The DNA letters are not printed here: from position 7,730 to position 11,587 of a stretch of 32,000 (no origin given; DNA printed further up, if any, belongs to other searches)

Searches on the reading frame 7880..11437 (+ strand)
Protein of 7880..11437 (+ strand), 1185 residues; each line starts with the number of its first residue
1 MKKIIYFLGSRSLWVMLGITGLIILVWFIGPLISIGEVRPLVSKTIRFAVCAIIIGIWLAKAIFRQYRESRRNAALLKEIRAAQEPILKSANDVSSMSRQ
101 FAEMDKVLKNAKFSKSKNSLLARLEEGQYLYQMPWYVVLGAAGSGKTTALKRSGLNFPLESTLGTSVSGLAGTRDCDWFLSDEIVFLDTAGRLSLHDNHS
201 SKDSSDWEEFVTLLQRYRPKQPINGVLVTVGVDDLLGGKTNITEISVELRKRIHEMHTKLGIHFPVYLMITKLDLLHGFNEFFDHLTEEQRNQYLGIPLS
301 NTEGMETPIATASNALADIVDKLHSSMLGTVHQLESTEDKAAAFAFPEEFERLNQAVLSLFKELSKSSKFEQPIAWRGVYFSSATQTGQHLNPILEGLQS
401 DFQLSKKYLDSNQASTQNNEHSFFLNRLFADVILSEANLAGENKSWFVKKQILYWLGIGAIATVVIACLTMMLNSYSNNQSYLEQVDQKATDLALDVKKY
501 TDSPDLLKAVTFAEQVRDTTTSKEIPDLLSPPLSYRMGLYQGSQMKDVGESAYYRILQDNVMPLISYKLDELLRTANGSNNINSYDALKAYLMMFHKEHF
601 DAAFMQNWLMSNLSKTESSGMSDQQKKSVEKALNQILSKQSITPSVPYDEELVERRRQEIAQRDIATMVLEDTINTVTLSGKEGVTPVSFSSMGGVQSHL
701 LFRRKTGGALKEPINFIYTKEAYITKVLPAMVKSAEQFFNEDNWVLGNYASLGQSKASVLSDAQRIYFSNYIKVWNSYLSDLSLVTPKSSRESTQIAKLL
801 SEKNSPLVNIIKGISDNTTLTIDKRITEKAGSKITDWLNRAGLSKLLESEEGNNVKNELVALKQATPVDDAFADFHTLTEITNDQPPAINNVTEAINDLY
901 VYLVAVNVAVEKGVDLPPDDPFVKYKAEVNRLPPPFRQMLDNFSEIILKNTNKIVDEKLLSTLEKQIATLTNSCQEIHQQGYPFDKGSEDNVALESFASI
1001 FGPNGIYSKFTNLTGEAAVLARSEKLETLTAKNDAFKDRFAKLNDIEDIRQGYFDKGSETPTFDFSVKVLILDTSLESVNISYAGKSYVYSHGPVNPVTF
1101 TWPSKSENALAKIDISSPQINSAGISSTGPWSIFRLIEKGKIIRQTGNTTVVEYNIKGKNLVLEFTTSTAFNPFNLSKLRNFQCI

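Call 72: search_protein_families(library=pfam, proteins=[window:7880-11437:+], max_evalue=0.01)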
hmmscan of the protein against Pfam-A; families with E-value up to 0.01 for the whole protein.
window:7880-11437:+ (1185 aa): 4 families
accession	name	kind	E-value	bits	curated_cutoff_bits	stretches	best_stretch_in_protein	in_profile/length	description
PF14331.11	IcmF-related_N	-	3.4e-71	240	25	1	201-459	2-257/259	IcmF-related N-terminal domain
PF06761.17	IcmF-related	-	6.3e-58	197.1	27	1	529-819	19-308/308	Intracellular multiplication and human macrophage-killing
PF06744.18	IcmF_C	-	1.1e-20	74.2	26.7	1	1065-1168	1-105/106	Type VI secretion protein IcmF C2-like domain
PF25199.1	nSTAND_NTPase5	-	0.00037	20.8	34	1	131-155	39-63/145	Novel STAND NTPase 5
